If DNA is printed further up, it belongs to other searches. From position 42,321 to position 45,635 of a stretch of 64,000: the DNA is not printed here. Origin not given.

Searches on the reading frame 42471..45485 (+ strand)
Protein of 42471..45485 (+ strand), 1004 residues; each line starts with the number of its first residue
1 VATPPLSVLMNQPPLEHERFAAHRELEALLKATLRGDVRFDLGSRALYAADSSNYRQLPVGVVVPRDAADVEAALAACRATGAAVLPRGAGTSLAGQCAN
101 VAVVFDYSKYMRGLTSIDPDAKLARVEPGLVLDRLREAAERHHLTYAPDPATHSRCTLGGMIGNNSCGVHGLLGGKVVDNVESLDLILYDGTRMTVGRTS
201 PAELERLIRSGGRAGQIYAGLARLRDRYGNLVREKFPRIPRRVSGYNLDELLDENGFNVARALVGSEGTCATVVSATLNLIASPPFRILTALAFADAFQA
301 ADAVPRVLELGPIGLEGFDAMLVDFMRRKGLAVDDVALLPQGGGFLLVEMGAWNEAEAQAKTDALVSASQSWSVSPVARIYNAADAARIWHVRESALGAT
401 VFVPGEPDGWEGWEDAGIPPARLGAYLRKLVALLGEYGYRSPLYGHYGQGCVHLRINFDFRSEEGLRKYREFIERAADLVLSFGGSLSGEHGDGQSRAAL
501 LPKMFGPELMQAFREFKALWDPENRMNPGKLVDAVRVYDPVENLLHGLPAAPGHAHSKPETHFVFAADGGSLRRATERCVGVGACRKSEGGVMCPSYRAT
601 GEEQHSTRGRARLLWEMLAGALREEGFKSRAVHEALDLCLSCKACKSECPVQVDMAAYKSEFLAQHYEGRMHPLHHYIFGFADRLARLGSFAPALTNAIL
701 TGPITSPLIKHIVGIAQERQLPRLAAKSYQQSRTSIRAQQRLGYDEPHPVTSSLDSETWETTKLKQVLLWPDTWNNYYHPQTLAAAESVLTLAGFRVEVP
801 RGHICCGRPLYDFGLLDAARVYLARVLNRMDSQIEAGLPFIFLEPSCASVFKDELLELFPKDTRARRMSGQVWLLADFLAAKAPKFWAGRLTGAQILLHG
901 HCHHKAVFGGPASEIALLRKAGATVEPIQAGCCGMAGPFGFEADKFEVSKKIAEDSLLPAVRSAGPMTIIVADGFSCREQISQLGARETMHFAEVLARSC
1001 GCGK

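Call 103: search_protein_families(library=pfam, proteins=[window:42471-45485:+], max_evalue=0.00001)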
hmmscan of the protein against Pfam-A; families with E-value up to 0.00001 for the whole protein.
window:42471-45485:+ (1004 aa): 5 families
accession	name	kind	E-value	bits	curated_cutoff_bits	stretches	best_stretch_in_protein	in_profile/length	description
PF02913.24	FAD-oxidase_C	-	7.3e-44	150.8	21.2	1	286-531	4-248/248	FAD linked oxidases, C-terminal domain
PF01565.28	FAD_binding_4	-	4e-33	114.5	26.4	1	61-196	3-138/139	FAD binding domain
PF13183.11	Fer4_8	-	3.3e-10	40.8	27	1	577-653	3-68/68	4Fe-4S dicluster domain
PF13534.11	Fer4_17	-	9.8e-08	32.9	22.2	1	578-654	1-61/61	4Fe-4S dicluster domain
PF02754.22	CCG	-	6.5e-06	26.6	20.6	0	776-811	11-46/85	Cysteine-rich domain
